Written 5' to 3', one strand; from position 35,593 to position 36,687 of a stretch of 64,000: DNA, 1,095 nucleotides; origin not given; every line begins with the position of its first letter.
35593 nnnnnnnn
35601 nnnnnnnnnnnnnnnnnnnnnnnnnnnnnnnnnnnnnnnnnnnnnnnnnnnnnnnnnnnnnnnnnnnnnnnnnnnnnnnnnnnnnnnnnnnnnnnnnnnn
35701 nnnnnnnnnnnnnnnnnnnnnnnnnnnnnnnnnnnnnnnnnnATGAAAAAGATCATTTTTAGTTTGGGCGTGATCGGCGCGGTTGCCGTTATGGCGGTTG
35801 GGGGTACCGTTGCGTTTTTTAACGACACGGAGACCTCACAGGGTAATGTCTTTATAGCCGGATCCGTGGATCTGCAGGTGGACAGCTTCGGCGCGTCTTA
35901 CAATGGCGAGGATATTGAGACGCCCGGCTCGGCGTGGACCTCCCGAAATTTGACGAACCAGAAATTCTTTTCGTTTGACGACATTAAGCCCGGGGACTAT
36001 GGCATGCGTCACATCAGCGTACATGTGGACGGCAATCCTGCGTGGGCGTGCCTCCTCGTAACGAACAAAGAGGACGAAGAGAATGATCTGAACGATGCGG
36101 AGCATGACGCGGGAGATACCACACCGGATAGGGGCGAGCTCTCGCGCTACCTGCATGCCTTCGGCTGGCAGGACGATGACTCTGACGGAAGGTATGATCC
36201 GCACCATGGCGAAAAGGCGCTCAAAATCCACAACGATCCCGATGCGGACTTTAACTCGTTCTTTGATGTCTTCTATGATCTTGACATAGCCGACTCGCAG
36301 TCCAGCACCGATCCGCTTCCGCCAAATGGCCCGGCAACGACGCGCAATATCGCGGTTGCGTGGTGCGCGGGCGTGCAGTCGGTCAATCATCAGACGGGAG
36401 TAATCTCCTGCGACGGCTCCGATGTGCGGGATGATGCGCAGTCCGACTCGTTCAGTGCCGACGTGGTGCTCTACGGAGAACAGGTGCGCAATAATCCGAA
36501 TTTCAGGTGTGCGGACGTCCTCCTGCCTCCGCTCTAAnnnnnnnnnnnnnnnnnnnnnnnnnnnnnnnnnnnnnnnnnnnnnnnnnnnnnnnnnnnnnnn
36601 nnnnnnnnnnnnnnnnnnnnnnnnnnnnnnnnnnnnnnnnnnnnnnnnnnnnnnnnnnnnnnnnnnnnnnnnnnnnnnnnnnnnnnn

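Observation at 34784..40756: SipW-dependent secreted fibre/matrix cluster: two TasA/camelysin-like proteins, SipW, a large LTD protein and an FN3 anchored protein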

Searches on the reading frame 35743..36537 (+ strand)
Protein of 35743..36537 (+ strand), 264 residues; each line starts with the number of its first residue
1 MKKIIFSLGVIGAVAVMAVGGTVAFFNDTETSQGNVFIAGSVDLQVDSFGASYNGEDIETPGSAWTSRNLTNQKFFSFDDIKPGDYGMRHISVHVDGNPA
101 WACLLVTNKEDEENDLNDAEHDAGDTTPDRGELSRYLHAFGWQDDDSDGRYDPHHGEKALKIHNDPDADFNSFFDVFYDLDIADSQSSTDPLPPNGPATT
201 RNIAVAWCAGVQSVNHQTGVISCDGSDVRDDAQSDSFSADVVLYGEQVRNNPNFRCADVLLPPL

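Call 3: search_protein_families(library=ncbifam, proteins=[window:35743-36537:+], max_evalue=1)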
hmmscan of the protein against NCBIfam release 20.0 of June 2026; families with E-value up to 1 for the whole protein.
window:35743-36537:+ (264 aa): 4 families
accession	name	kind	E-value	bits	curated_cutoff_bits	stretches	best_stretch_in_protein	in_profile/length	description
TIGR04088.1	cognate_SipW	domain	9.5e-06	25.6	19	1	9-42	2-34/34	SipW-dependent-type signal peptide-containing protein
NF046066.1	BioflmMtrxTasA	equivalog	0.0042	16.6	450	1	2-58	4-60/264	biofilm matrix protein TasA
TIGR04090.1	exp_by_SipW_IV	subfamily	0.14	11.9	60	1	8-33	5-30/241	BsaA family SipW-dependent biofilm matrix protein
NF033802.1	AimP_fam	subfamily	0.94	9.7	35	0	1-24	1-24/43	lysogeny pheromone AimP family peptide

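Call 4: search_protein_families(library=pfam, proteins=[window:35743-36537:+], max_evalue=1)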
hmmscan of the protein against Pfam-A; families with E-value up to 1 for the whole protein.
window:35743-36537:+ (264 aa): 1 family
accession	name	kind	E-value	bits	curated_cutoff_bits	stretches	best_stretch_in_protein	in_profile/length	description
PF12389.13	Peptidase_M73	-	2e-06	28.3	22.5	1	7-118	7-96/196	Camelysin metallo-endopeptidase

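Call 17: find_homologous_proteins(query=window:35743-36537:+, max_evalue=0.001)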
Query window:35743-36537:+ (264 aa): 328 proteins with E <= 0.001 among 885 candidates; the best 120 are listed.
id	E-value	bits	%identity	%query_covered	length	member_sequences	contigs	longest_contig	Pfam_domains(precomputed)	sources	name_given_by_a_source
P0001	3.9e-178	609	100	100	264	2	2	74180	PF12389.14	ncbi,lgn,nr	ncbi:MAG: TasA family protein [bacterium]|nr:TasA family protein [bacterium] MDZ4299904.1 TasA famil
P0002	3.0e-128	445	75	99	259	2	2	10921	PF12389.14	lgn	-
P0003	7.1e-128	444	75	100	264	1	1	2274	PF12389.14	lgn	-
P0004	1.1e-127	443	76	94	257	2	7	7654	PF12389.14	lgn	-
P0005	1.7e-127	443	76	94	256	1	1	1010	PF12389.14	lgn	-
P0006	2.2e-126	439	74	99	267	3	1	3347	PF12389.14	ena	-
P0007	5.0e-126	438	73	99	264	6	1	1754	PF12389.14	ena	-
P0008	2.9e-123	429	72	99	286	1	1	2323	PF12389.14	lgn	-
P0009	3.0e-122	425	71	100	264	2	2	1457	PF12389.14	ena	-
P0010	5.7e-122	425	72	99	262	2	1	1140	PF12389.14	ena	-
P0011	8.6e-121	421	74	95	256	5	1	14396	PF12389.14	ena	-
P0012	2.7e-118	412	69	99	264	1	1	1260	-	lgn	-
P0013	1.5e-117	410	72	96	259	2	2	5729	PF12389.14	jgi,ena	-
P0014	3.2e-117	409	72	99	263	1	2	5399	PF12389.14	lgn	-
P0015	6.6e-117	408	67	99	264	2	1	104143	PF12389.14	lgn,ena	-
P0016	2.2e-116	406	69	99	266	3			PF12389.14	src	-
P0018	3.3e-100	353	62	100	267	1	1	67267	PF12389.14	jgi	jgi:predicted ribosomally synthesized peptide with SipW-like signal peptide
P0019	1.5e-96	341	61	100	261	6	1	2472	PF12389.14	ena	-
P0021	5.4e-92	326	59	99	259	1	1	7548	PF12389.14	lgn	-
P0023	2.1e-89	318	57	100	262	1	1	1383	PF12389.14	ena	-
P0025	1.2e-79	286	55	99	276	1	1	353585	-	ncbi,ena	-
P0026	1.4e-78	282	72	67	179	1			PF12389.14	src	-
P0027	2.0e-77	278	54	99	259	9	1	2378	PF12389.14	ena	-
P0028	3.6e-77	278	54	100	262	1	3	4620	PF12389.14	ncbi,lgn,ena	-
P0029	4.4e-77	277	53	100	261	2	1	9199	PF12389.14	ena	-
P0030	1.6e-76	275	52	99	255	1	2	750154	PF12389.14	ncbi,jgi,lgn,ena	-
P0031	4.5e-75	271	53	99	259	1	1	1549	PF12389.14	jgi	jgi:predicted ribosomally synthesized peptide with SipW-like signal peptide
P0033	3.7e-74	268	51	99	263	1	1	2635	PF12389.14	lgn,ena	-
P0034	4.5e-74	267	53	95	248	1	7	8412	PF12389.14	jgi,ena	-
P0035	4.6e-74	267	51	99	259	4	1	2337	PF12389.14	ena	-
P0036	3.5e-73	265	54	90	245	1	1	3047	PF12389.14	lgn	-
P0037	1.2e-72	263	51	99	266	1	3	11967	PF12389.14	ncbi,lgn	-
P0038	3.5e-72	261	52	99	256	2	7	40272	PF12389.14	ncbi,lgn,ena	ncbi:MAG: SipW-dependent-type signal peptide-containing protein [Patescibacteria group bacterium]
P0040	8.0e-72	260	50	75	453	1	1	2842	PF12389.14,PF04862.19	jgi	-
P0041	1.2e-71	260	51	99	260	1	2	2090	PF12389.14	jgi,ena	-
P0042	4.5e-71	258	51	99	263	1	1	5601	PF12389.14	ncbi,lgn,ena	-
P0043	3.2e-70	255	50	99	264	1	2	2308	PF12389.14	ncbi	-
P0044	5.3e-70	254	50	90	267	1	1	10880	PF12389.14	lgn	-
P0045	6.3e-69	251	50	98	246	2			PF12389.14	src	-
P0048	1.7e-68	249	50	100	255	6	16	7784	PF12389.14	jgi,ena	-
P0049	2.2e-68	249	49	98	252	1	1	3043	PF12389.14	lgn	-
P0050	9.9e-68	247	50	99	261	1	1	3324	PF12389.14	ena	-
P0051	4.9e-67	244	49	100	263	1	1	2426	PF12389.14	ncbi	-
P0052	5.3e-67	244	49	99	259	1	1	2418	PF12389.14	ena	-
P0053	6.5e-67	244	48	99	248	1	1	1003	PF12389.14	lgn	-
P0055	1.2e-66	243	48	100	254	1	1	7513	PF12389.14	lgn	-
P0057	1.1e-65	240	46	99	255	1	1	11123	PF12389.14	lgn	-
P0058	1.3e-65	240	48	98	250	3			PF12389.14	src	-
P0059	3.6e-65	238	48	75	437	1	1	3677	PF12389.14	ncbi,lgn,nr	ncbi:MAG: SipW-dependent-type signal peptide-containing protein [Candidatus Pacebacteria bacterium]|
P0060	3.7e-65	238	50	95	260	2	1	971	PF12389.14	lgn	-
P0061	8.6e-65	237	48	99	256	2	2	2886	PF12389.14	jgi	-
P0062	1.1e-64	237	48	95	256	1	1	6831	PF12389.14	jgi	-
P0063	1.9e-64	236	47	99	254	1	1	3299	PF12389.14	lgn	-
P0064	2.4e-64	236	50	98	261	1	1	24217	PF12389.14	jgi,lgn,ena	-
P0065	2.7e-64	235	51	99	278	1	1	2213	PF12389.14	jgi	jgi:predicted ribosomally synthesized peptide with SipW-like signal peptide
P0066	3.6e-64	235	48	98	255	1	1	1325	PF12389.14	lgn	-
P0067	8.3e-64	234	47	99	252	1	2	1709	PF12389.14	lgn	-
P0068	9.1e-64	234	48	100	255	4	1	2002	PF12389.14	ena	-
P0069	1.0e-63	233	51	99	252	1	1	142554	PF12389.14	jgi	jgi:predicted ribosomally synthesized peptide with SipW-like signal peptide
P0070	1.6e-63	233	48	100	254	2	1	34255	PF12389.14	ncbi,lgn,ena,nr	ncbi:MAG: hypothetical protein G01um101429_655 [Parcubacteria group bacterium Gr01-1014_29]|nr:MAG: 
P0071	1.7e-63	233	46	99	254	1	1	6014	PF12389.14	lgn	-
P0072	2.7e-63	232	47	90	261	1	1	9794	PF12389.14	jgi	-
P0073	3.2e-63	232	48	100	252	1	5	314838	PF12389.14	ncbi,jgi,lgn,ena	-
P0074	3.7e-63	232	46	99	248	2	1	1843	PF12389.14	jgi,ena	-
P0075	1.2e-62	230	47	100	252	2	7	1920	PF12389.14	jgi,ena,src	-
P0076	1.2e-62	230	46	76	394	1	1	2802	PF12389.14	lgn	-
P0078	2.3e-62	229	46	98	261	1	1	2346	PF12389.14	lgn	-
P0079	2.9e-61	225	47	98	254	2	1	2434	PF12389.14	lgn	-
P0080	9.3e-61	224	45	99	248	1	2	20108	PF12389.14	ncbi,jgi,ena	-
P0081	1.1e-60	223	48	98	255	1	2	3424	PF12389.14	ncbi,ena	-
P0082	1.2e-60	223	47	91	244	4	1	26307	PF12389.14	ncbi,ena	-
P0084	2.6e-59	219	48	95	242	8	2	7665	PF12389.14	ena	-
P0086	1.4e-58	217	44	75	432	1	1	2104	PF12389.14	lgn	-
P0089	2.2e-58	216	44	77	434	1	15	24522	PF12389.14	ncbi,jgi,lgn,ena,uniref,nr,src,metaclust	ncbi:hypothetical protein A3I18_00515 [Candidatus Campbellbacteria bacterium RIFCSPLOWO2_02_FULL_35_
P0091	3.1e-58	216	49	71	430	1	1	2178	PF12389.14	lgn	-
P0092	4.3e-58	215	46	99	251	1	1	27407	PF12389.14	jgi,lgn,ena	-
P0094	3.3e-57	212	48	75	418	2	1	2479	PF12389.14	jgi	-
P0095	6.5e-57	211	43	78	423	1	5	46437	PF12389.14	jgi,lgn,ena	-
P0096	7.6e-57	211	43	74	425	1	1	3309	PF12389.14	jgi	-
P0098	1.9e-56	210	42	74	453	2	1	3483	PF12389.14,PF04862.19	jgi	-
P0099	1.3e-55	207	43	75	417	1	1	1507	PF12389.14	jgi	-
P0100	1.4e-55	207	42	75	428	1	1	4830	PF12389.14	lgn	-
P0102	1.1e-54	204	44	79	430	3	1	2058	PF12389.14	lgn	-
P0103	1.7e-54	203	46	75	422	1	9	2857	PF12389.14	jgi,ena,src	-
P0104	1.8e-54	203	43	77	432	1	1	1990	PF12389.14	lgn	-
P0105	5.0e-54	202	43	78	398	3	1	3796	PF12389.14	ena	-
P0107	1.2e-53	200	43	77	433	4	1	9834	PF12389.14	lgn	-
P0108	1.3e-53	200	43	75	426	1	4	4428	PF12389.14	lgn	-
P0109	1.4e-53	200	41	77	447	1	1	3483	PF12389.14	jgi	-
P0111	2.2e-53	200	46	71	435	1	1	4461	PF12389.14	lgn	-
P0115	7.2e-53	198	42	82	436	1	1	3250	PF12389.14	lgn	-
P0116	8.2e-53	198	40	74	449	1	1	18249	PF12389.14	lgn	-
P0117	2.7e-52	196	42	75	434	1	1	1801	PF12389.14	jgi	jgi:predicted ribosomally synthesized peptide with SipW-like signal peptide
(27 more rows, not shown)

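Call 19: find_encoding_contigs(protein=P0030, flank=8000, max_places=2)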
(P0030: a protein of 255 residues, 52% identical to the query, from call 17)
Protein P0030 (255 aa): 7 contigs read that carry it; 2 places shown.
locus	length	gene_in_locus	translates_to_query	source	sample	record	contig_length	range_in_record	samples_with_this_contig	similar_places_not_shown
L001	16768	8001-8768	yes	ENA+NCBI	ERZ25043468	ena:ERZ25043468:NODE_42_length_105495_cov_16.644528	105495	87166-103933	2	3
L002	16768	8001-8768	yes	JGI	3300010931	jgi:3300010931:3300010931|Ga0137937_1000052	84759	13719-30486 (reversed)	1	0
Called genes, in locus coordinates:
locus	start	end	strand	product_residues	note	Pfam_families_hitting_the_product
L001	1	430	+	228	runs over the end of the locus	PF01135:PCMT, PF00398:RrnaAD (weak), PF13847:Methyltransf_31, PF13649:Methyltransf_25 (faint)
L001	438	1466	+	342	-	PF02618:YceG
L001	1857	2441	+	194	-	PF01965:DJ-1_PfpI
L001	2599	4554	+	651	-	PF26549:Tricorn_N, PF26550:Tricorn_2nd, PF07676:PD40 (weak), PF07676:PD40, PF26549:Tricorn_N, PF07676:PD40, PF00657:Lipase_GDSL (weak), PF13472:Lipase_GDSL_2, +4 more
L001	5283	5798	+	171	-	PF00466:Ribosomal_L10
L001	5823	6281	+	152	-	PF16320:Ribosomal_L12_N, PF00542:Ribosomal_L12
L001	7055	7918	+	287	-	PF12389:Peptidase_M73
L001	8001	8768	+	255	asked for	PF12389:Peptidase_M73 (faint)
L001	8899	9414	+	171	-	-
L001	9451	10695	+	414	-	PF12389:Peptidase_M73 (weak)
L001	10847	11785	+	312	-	PF02826:2-Hacid_dh_C (weak), PF03721:UDPG_MGDP_dh_N, PF00984:UDPG_MGDP_dh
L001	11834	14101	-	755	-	-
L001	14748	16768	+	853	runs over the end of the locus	PF02861:Clp_N (weak), PF05673:DUF815 (faint), PF00158:Sigma54_activat (faint), PF00004:AAA (weak), PF17871:AAA_lid_9, PF07724:AAA_2, PF07728:AAA_5, PF10431:ClpB_D2-small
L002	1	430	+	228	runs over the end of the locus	PF01135:PCMT, PF00398:RrnaAD (weak), PF13847:Methyltransf_31, PF13649:Methyltransf_25 (faint)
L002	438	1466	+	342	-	PF02618:YceG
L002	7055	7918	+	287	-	PF12389:Peptidase_M73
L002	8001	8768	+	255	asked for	PF12389:Peptidase_M73 (faint)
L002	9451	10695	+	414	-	PF12389:Peptidase_M73 (weak)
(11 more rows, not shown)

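Call 20: find_encoding_contigs(protein=P0025, flank=8000, max_places=2)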
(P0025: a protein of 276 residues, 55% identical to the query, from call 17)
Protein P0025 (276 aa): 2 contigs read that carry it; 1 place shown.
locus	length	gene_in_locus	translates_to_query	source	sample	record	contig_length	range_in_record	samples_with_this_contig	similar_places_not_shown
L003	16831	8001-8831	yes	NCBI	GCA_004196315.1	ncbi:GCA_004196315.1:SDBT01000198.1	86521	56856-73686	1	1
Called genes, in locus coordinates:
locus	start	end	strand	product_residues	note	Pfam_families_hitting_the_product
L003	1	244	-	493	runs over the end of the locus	-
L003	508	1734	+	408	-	PF13641:Glyco_tranf_2_3, PF00535:Glycos_transf_2, PF01644:Chitin_synth_1 (faint), PF03142:Chitin_synth_2 (weak), PF13506:Glyco_transf_21, PF13632:Glyco_trans_2_3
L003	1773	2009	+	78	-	-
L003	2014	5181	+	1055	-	PF01522:Polysacc_deac_1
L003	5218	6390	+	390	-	-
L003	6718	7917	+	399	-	PF12389:Peptidase_M73 (weak)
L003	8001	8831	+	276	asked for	-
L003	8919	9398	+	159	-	-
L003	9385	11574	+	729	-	PF24517:CBM96, PF00932:LTD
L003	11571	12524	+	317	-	-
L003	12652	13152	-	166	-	-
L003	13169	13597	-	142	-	-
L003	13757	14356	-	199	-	-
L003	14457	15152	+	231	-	PF14358:DUF4405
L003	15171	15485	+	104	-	-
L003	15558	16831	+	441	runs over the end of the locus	PF13406:SLT_2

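Call 23: search_solved_structures(query=A1, max_evalue=10, show_alignments=2)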
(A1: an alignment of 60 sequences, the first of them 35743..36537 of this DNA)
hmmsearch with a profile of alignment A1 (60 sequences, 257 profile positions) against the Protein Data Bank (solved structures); distinct sequences matched with E-value up to 10: 0.

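Call 29: predict_structure(alignment_id=A1)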
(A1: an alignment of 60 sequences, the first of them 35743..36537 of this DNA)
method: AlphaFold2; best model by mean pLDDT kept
length: 264 residues; sequences in the alignment: 60
mean_pLDDT: 73.7   pTM: 0.71
mean pLDDT of the five models: 73.7, 69.7, 68.9, 68.4, 67.6
residues with pLDDT >= 90: 49; 70-90: 132; 50-70: 40; < 50: 43
segments of 3 or more residues with pLDDT < 50: 1-4, 17-40, 61-72
pLDDT, mean of each block of 10 residues (from residue 1): 48 47 29 38 72 78 37 70 89 85 85 81 76 86 90 92 62 58 86 77 90 93 90 84 85 88 68
secondary structure, 60 per line:
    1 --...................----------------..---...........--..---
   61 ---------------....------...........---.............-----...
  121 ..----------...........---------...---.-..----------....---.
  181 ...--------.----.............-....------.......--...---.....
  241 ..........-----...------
elements in order: H3-21 E43-53 E76-79 E86-96 E100-112 H118-122 H133-136 E137-143 H173-176 E180-183 E200-209 E211-214 E221-224 E236-247

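Call 33: fold_search(model_id=the predicted structure, library=pdb)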
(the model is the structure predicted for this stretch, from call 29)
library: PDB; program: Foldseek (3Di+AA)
matches with E <= 10: 677; with E <= 0.001: 1
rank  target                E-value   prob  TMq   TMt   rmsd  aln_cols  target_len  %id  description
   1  8aur_A                2.1e-04  1.00  0.37  0.42  12.9       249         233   11  Cryo-EM structure of a TasA fibre (released 2022-11-30)
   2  2xon_L                7.9e-03  0.93  0.28  0.44   7.0       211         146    6  Structure of TmCBM61 in complex with beta-1,4-galactotriose at 1.4 A resolution (released 2010-09-08)
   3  7wrk                  1.0e-02  0.63  0.24  0.35  12.4       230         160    7  Structure of hypothetical protein TTHA1873 from Thermus thermophilus (released 2022-03-09)
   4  7wwn                  1.0e-02  0.54  0.23  0.33  12.6       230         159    8  Structure of hypothetical protein TTHA1873 from Thermus thermophilus with Potassium mercuric iodide (released 2022-04-06)
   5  2xom_A                1.3e-02  0.85  0.29  0.46   8.3       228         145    5  Atomic resolution structure of TmCBM61 in complex with beta-1,4- galactotriose (released 2010-09-08)
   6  7fe5_A                2.4e-02  0.28  0.20  0.27  14.9       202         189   12  AvmM Catalyzes Macrocyclization in Alchivemycin A Biosynthesis (released 2021-09-01)
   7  7fe0_A                3.0e-02  0.23  0.19  0.25  14.1       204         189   11  AvmM Catalyzes Macrocyclization in Alchivemycin A Biosynthesis (released 2021-09-01)
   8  3jyb_A                5.6e-02  0.35  0.21  0.32   8.5       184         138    9  Crystal Structure of the RetS periplasmic domain (released 2010-02-16)
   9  8ufn_B                7.9e-02  0.07  0.13  0.12  16.0       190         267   10  Crystal Structure of neuronal HAstV VA1 capsid spike domain at 2.73 A resolution (released 2024-02-14)
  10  5ab2_B                9.3e-02  0.33  0.16  0.05  18.0       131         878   13  Crystal structure of aminopeptidase ERAP2 with ligand (released 2015-09-30)
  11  8h3u_A                9.9e-02  0.23  0.24  0.13  11.0       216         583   11  Inhibitor-bound EP, polyA model (released 2022-11-23)
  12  7ufr_A                1.0e-01  0.33  0.27  0.09  11.5       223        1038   10  Cryo-EM Structure of Bl_Man38A at 2.7 A (released 2022-11-16)
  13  7aeb_G                1.0e-01  0.23  0.21  0.07   8.7       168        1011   13  Cryo-EM structure of an extracellular contractile injection system in marine bacterium Algoriphagus machipongonensis,  (released 2022-02-16)
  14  6sbp                  1.1e-01  0.03  0.10  0.10  17.9       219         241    9  Plant Cysteine Oxidase PCO5 from Arabidopsis thaliana (released 2020-07-01)
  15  7knc                  1.2e-01  0.13  0.19  0.08  17.4       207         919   11  Crystal structure of the GH31 alpha-xylosidase (Xac1773) from Xanthomonas citri (released 2021-05-26)
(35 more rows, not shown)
